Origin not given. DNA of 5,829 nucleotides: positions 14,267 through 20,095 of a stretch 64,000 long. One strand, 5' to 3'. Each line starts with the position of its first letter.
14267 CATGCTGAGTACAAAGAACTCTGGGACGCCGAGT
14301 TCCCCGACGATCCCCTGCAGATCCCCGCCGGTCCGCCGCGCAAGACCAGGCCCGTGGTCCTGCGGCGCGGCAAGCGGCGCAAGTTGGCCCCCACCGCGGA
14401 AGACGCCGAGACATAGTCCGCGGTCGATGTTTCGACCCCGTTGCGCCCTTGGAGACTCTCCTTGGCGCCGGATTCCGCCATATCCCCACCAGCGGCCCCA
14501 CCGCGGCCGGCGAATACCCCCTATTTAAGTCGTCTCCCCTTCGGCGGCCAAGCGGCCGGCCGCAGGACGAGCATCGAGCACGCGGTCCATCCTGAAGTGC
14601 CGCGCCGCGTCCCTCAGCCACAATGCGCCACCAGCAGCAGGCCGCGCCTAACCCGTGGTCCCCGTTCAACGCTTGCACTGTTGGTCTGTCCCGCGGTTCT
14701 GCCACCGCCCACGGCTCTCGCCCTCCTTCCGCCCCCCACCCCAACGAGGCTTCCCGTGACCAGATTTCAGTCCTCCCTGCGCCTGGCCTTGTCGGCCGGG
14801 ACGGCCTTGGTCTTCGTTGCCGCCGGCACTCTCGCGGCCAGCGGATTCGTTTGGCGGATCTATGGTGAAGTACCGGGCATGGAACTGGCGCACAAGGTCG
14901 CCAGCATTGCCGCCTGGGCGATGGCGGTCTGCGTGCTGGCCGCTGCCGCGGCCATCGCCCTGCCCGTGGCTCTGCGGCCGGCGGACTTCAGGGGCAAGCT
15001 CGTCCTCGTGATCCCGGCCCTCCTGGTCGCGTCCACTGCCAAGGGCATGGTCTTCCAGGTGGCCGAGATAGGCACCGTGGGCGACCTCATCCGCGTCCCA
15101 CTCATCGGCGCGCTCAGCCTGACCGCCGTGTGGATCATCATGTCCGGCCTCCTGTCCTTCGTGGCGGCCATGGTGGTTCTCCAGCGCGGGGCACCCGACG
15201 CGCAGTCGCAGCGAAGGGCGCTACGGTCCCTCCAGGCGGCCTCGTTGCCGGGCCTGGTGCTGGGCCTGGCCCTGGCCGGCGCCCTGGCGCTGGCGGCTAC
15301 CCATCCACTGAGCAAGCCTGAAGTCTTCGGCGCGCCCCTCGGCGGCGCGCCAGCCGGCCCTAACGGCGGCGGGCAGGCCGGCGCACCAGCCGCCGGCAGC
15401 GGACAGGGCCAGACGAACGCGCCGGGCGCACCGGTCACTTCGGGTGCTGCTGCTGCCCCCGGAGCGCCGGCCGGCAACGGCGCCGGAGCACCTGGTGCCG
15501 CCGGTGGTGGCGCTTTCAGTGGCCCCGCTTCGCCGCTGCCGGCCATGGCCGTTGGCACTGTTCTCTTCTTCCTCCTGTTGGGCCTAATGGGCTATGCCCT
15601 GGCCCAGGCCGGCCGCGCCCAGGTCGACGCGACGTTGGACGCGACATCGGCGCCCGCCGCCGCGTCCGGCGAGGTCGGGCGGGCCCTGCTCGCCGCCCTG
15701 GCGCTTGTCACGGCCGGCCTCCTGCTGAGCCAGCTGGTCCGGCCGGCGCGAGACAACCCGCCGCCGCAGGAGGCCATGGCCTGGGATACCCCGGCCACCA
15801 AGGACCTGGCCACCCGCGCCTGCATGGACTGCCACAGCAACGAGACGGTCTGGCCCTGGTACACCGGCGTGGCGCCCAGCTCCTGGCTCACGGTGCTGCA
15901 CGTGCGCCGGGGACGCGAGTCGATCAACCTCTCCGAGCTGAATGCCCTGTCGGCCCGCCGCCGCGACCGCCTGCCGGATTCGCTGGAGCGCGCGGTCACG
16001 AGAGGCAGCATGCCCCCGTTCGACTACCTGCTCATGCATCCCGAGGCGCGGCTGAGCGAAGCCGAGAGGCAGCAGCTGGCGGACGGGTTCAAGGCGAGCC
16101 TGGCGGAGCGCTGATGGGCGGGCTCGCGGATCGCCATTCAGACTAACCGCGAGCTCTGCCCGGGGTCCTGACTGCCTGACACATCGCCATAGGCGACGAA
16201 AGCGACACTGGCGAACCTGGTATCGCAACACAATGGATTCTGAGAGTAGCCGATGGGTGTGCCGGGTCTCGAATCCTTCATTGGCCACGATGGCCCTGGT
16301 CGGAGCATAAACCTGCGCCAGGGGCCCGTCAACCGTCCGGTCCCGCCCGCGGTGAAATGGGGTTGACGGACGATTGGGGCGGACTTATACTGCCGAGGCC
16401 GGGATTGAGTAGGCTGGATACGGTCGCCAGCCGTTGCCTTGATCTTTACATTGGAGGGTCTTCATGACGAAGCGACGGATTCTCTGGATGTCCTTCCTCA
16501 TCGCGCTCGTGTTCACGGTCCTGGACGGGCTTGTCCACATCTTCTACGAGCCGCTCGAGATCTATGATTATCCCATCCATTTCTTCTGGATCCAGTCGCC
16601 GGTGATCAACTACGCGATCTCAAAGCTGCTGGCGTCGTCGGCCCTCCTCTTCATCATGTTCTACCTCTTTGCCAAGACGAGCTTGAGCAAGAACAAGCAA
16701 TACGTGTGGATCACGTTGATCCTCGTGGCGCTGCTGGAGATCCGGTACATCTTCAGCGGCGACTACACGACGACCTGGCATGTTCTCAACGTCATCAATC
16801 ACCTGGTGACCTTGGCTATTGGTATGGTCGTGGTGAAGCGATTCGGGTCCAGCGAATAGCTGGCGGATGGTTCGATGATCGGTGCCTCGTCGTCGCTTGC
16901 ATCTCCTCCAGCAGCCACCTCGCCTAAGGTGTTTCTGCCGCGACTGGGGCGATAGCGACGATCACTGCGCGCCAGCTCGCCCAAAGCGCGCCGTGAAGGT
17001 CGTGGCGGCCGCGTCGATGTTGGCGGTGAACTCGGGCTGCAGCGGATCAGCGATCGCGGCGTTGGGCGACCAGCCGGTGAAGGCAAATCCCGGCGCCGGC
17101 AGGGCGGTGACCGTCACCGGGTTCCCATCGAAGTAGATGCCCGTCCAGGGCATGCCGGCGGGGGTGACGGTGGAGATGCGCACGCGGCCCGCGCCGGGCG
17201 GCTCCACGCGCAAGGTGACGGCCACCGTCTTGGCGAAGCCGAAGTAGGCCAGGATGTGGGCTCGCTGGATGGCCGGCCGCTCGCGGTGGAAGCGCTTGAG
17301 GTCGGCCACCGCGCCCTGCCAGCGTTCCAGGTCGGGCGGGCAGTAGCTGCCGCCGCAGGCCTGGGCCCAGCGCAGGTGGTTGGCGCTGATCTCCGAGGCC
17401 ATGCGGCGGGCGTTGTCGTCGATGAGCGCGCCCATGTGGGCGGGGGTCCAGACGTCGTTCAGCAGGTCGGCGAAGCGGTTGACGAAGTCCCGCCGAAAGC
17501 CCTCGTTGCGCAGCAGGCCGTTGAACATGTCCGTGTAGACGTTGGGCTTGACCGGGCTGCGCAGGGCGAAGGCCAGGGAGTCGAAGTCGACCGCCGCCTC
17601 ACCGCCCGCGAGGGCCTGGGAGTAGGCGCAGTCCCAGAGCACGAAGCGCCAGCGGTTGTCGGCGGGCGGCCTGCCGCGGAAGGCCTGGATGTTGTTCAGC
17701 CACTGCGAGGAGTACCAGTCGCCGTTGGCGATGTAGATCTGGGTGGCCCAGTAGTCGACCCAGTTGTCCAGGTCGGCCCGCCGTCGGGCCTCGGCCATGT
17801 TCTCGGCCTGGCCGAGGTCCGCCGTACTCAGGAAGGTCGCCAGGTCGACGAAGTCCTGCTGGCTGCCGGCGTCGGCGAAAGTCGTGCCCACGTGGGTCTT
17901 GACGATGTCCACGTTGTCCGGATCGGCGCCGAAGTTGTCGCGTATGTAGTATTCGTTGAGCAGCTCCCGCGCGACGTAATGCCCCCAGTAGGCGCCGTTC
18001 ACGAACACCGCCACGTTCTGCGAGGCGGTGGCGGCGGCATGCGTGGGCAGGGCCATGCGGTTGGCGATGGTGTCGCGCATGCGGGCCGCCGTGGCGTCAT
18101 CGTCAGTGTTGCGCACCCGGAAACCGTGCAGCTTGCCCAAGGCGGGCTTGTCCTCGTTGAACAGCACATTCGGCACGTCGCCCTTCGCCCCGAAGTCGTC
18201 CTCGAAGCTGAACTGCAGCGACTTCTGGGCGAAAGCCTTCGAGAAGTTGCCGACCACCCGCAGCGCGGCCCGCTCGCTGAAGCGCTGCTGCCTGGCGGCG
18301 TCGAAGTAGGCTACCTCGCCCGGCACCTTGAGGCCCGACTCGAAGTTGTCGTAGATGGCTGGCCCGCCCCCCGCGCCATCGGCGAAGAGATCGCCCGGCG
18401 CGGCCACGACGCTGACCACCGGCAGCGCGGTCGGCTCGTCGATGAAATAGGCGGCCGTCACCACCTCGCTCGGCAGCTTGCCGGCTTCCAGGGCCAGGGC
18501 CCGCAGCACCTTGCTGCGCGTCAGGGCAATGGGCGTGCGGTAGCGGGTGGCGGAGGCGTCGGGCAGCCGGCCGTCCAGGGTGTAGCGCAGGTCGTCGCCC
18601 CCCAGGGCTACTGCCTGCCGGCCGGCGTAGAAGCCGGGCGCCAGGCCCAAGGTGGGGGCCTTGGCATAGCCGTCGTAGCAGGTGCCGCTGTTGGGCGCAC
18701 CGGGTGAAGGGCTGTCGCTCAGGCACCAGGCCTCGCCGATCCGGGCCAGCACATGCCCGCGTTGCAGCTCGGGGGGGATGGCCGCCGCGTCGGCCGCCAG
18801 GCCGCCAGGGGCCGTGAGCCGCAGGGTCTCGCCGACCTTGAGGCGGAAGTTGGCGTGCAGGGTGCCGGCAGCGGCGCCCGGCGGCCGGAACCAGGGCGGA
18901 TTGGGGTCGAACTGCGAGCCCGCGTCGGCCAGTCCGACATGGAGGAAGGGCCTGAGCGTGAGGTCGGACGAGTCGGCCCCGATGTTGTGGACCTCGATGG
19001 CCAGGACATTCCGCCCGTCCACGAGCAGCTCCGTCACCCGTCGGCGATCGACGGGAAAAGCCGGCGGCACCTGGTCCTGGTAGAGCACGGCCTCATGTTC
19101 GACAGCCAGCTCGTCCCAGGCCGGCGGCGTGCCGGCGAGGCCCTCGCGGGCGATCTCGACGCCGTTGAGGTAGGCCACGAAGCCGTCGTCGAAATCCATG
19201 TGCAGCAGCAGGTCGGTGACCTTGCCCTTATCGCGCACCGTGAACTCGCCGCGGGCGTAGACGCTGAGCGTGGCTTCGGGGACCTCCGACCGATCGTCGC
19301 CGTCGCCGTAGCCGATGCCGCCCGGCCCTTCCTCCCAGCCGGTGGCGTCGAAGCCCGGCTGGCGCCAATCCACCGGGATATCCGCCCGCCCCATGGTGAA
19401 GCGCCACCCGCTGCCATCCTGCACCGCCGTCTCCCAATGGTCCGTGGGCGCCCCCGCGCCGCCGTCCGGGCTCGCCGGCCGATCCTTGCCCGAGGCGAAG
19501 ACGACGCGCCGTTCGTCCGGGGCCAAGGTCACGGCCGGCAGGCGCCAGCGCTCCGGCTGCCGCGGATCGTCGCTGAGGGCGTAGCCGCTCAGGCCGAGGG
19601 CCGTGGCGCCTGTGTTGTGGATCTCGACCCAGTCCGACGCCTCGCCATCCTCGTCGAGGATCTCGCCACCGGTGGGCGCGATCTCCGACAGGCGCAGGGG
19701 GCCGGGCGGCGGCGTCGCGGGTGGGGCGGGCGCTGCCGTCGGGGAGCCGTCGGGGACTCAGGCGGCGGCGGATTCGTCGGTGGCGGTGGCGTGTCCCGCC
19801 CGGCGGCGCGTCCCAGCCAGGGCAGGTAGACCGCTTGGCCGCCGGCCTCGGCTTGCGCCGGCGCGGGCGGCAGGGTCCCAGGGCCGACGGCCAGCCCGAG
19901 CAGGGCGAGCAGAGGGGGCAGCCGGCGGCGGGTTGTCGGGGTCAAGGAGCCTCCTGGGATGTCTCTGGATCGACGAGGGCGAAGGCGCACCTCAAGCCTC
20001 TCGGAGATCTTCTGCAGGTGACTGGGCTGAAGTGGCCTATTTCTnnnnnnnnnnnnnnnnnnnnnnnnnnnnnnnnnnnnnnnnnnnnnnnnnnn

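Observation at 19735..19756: Perfect 11-bp tandem duplication (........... x2) frameshifts a CotH-family secreted kinase-like gene, separating its signal peptide from the body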

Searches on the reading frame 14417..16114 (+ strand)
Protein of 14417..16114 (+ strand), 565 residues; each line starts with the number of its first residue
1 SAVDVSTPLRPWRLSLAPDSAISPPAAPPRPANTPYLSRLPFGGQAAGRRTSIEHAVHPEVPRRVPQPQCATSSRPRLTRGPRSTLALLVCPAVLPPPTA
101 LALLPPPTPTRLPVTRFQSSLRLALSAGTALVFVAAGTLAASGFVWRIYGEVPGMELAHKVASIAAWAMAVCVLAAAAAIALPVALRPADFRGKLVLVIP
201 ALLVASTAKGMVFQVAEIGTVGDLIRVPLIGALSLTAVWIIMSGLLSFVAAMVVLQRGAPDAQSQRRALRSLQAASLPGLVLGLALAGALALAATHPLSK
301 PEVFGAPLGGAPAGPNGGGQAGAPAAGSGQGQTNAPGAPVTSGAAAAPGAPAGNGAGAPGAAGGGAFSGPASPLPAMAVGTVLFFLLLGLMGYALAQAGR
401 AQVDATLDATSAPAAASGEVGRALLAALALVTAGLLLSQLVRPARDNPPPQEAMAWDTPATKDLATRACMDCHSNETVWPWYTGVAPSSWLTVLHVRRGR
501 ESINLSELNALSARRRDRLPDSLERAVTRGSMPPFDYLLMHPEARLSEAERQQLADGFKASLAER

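Call 31: search_protein_families(library=pfam, proteins=[window:14417-16114:+], max_evalue=0.001)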
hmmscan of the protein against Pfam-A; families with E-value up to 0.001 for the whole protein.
window:14417-16114:+ (565 aa): 1 family
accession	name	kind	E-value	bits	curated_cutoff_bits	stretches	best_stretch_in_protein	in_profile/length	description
PF14376.11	Haem_bd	-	9.9e-32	110.1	27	1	435-559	3-132/133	Haem-binding domain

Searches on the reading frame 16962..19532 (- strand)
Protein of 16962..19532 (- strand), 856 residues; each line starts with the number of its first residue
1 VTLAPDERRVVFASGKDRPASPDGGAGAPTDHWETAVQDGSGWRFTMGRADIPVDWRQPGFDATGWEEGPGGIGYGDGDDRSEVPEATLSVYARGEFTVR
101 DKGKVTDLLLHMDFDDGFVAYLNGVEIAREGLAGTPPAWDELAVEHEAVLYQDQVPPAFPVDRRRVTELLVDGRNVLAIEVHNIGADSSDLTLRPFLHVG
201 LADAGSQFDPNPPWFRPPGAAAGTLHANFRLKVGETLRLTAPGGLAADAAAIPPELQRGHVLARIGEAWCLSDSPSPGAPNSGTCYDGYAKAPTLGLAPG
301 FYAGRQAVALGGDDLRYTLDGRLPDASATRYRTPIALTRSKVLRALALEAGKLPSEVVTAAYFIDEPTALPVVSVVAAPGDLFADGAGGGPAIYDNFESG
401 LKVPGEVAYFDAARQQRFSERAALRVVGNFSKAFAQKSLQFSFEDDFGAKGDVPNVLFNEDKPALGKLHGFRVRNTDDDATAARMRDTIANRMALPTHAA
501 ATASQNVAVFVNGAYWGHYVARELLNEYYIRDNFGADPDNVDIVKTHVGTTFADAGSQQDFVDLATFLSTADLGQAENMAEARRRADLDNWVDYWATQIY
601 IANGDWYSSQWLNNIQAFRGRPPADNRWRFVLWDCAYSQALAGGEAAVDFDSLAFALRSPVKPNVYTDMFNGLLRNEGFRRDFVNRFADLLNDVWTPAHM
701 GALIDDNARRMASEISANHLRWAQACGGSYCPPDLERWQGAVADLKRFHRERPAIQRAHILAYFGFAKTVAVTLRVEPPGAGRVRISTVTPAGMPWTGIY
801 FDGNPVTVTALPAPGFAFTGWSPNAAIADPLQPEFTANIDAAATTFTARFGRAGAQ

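Call 13: find_encoding_contigs(protein=window:16962-19532:-, flank=6000, max_places=6)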
Protein window:16962-19532:- (856 aa): no gene with exactly this product is on record in the collection.
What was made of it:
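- Tried and rejected: The 856-aa product has no contig on record (call 13).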

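Call 16: list_cluster_members(proteins=[P0001, window:19592-19945:-, window:19592-19990:-, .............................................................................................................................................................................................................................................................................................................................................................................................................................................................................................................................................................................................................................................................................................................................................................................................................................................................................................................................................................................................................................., window:16962-19532:-])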
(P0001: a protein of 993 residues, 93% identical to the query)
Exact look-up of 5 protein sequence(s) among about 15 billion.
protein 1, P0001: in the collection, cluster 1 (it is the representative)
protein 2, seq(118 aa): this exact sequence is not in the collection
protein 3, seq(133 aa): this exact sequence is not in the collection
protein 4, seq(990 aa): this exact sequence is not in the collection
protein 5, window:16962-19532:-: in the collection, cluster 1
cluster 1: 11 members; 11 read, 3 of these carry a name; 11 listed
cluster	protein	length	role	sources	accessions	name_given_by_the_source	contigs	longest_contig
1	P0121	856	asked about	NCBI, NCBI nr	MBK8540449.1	MAG: CotH kinase family protein [Ardenticatenia bacterium] | CotH kinase family protein [Ardenticatenia bacterium]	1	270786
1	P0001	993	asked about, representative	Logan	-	-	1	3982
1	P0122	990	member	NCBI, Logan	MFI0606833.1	MAG: CotH kinase family protein [Anaerolineae bacterium]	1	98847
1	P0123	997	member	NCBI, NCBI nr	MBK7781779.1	MAG: CotH kinase family protein [Ardenticatenia bacterium] | CotH kinase family protein [Ardenticatenia bacterium]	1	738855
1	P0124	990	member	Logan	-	-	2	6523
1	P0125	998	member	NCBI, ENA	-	-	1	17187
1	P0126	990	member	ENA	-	-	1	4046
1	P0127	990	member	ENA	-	-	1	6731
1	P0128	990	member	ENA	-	-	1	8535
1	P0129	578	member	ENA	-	-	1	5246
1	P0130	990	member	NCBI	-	-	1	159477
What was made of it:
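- On CotH family (Pfam PF08757): The record itself is named 'CotH kinase family protein' (call 16).
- The database record annotates only the 856-aa CDS (call 16).
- Tried and rejected: Exact look-ups of the 118-aa and 133-aa 5' fragments and of the repaired 990-aa protein found none of them in the collection (call 16).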

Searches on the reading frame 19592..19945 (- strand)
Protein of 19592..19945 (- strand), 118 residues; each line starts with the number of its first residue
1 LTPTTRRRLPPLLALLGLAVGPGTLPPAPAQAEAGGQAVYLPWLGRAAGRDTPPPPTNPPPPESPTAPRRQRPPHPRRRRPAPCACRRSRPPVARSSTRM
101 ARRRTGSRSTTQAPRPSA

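Call 19: find_encoding_contigs(protein=P0123, flank=10000, max_places=3)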
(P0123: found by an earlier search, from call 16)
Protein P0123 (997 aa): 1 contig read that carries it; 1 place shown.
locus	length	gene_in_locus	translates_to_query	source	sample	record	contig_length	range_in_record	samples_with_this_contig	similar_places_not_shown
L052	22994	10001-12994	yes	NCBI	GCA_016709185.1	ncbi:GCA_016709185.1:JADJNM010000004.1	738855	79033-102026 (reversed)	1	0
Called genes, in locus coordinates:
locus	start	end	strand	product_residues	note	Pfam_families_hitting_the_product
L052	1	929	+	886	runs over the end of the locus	PF12704:MacB_PCD, PF02687:FtsX, PF12704:MacB_PCD, PF02687:FtsX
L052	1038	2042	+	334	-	PF08279:HTH_11, PF09339:HTH_IclR (faint), PF13280:WYL, PF25583:WCX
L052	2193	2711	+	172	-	-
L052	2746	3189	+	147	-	-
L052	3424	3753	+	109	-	PF12840:HTH_20, PF01022:HTH_5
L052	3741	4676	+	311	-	PF01135:PCMT (weak), PF01209:Ubie_methyltran, PF05175:MTS (weak), PF13489:Methyltransf_23, PF13847:Methyltransf_31, PF08241:Methyltransf_11, PF08242:Methyltransf_12, PF13649:Methyltransf_25, +3 more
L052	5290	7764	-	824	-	PF08309:LVIVD (faint)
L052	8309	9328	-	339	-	PF00005:ABC_tran, PF13304:AAA_21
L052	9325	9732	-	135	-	PF00392:GntR, PF01047:MarR (weak), PF25212:HVO_A0114 (weak), PF13730:HTH_36 (faint), PF01325:Fe_dep_repress (faint)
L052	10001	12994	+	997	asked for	PF00932:LTD (weak), PF13287:Fn3_assoc, PF13290:CHB_HEX_C_1, PF08757:CotH, PF18998:Flg_new_2 (weak)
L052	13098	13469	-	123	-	-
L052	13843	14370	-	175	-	PF14376:Haem_bd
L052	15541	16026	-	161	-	-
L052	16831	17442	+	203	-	-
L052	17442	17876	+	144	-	-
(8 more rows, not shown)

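Call 20: find_encoding_contigs(protein=P0125, flank=6000, max_places=3)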
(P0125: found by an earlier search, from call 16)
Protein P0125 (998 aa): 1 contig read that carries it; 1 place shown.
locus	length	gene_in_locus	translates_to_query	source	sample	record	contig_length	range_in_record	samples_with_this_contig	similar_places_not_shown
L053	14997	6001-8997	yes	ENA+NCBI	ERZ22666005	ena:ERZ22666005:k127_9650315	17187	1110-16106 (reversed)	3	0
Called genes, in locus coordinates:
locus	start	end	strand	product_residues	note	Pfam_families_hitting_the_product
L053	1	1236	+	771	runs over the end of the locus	?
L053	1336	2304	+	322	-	PF08279:HTH_11, PF13280:WYL (weak), PF25583:WCX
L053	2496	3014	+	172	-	PF11611:DUF4352 (faint)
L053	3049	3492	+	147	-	-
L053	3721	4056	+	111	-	PF01022:HTH_5, PF12840:HTH_20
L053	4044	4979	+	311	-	PF01135:PCMT (weak), PF13489:Methyltransf_23, PF01209:Ubie_methyltran, PF05175:MTS (weak), PF13847:Methyltransf_31, PF08241:Methyltransf_11, PF08242:Methyltransf_12, PF13649:Methyltransf_25, +4 more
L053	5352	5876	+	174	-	-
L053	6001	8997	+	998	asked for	PF00932:LTD (weak), PF13287:Fn3_assoc, PF13290:CHB_HEX_C_1, PF08757:CotH, PF18998:Flg_new_2 (weak)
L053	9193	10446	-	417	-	-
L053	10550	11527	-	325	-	PF01939:NucS_C (faint)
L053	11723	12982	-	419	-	-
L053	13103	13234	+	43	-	-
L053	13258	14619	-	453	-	PF14376:Haem_bd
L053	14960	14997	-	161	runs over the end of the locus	-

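Call 21: find_encoding_contigs(protein=P0122, flank=10000, max_places=3)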
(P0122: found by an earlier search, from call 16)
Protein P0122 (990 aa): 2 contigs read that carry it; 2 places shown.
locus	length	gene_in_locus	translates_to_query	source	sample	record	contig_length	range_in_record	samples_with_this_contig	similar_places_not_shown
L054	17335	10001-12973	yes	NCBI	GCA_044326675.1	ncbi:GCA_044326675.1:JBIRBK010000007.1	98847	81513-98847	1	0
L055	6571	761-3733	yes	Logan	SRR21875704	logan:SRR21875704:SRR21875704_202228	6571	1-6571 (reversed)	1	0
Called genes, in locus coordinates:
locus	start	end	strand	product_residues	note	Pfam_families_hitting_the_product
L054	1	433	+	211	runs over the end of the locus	-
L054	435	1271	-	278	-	PF03099:BPL_LplA_LipB, PF02237:BPL_C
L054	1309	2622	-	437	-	PF05762:VWA_CoxE (faint), PF00092:VWA, PF13519:VWA_2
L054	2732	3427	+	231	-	PF00005:ABC_tran, PF13304:AAA_21 (faint)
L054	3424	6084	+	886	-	PF12704:MacB_PCD, PF02687:FtsX, PF12704:MacB_PCD, PF02687:FtsX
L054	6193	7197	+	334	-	PF08279:HTH_11, PF09339:HTH_IclR (faint), PF13280:WYL, PF25583:WCX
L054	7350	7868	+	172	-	PF11611:DUF4352 (faint)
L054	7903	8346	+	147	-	-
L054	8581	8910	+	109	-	PF12840:HTH_20, PF01022:HTH_5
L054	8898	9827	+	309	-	PF01135:PCMT (weak), PF05175:MTS (weak), PF13489:Methyltransf_23, PF01209:Ubie_methyltran, PF13847:Methyltransf_31, PF08241:Methyltransf_11, PF08242:Methyltransf_12, PF13649:Methyltransf_25, +3 more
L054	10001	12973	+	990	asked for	PF00932:LTD (weak), PF13290:CHB_HEX_C_1, PF13287:Fn3_assoc, PF08757:CotH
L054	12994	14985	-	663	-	PF08309:LVIVD (weak)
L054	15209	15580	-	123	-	-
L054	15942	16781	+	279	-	-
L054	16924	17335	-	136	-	PF14376:Haem_bd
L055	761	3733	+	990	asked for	PF00932:LTD (weak), PF13290:CHB_HEX_C_1, PF13287:Fn3_assoc, PF08757:CotH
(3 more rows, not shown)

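Call 22: find_encoding_contigs(protein=P0130, flank=10000, max_places=3)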
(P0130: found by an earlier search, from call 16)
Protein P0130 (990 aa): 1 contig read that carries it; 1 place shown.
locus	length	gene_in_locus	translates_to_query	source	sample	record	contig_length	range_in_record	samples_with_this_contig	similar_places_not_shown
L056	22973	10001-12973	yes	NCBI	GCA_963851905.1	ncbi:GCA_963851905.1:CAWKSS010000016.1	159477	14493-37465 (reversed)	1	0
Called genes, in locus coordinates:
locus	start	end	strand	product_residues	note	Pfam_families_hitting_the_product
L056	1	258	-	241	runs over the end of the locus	PF03099:BPL_LplA_LipB, PF02237:BPL_C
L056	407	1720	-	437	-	PF05762:VWA_CoxE (faint), PF00092:VWA, PF13519:VWA_2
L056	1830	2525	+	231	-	PF00005:ABC_tran, PF13304:AAA_21 (faint)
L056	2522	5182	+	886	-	PF12704:MacB_PCD, PF02687:FtsX, PF12704:MacB_PCD, PF02687:FtsX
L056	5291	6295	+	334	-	PF08279:HTH_11, PF09339:HTH_IclR (faint), PF13280:WYL, PF25583:WCX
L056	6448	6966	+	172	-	-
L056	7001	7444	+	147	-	-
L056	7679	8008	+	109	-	PF12840:HTH_20, PF01022:HTH_5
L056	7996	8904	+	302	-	PF01135:PCMT (weak), PF13489:Methyltransf_23, PF01209:Ubie_methyltran, PF05175:MTS (weak), PF13847:Methyltransf_31, PF08241:Methyltransf_11, PF08242:Methyltransf_12, PF13649:Methyltransf_25, +3 more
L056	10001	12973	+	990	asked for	PF00932:LTD (weak), PF13290:CHB_HEX_C_1, PF13287:Fn3_assoc, PF08757:CotH, PF18998:Flg_new_2 (weak)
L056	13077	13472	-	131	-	-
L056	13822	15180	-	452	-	PF14376:Haem_bd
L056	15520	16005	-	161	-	-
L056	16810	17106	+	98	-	PF10604:Polyketide_cyc2 (weak)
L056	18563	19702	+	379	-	-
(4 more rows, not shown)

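Call 23: find_encoding_contigs(protein=P0127, flank=5000, max_places=3)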
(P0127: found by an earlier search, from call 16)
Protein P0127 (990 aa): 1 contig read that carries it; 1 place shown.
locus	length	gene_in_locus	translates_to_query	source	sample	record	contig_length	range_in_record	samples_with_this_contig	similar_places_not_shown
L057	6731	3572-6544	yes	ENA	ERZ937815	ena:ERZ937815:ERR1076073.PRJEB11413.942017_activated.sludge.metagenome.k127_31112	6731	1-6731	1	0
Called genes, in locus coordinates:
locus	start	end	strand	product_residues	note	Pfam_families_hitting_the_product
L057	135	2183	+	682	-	PF12450:vWF_A, PF00092:VWA, PF13519:VWA_2, PF13768:VWA_3, PF12034:YfbK_C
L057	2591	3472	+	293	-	-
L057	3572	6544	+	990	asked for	PF00932:LTD (weak), PF13290:CHB_HEX_C_1, PF13287:Fn3_assoc, PF08757:CotH, PF18998:Flg_new_2 (faint)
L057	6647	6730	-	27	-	?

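Call 32: search_solved_structures(query=P0122, max_evalue=0.01, show_alignments=1)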
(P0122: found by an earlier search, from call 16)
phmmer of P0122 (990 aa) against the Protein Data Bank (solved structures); distinct sequences matched with E-value up to 0.01: 0.
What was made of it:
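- On CotH family (Pfam PF08757): phmmer against PDB sequences gave no hit at E<=0.01 (call 32).
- Closest known: CotH family. Different: No sequence-level match to any solved structure was found (call 32).
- Tried and rejected: PDB sequence search found no hit (call 32).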

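Call 41: find_homologous_proteins(query=window:19592-19945:-, max_evalue=0.001)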
Query seq(118 aa): 1509 candidates shared short words with the query, none scored E <= 0.001.
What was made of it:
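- Tried and rejected: I searched with the frameshifted 118-aa product to find other out-of-frame alleles (call 41).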
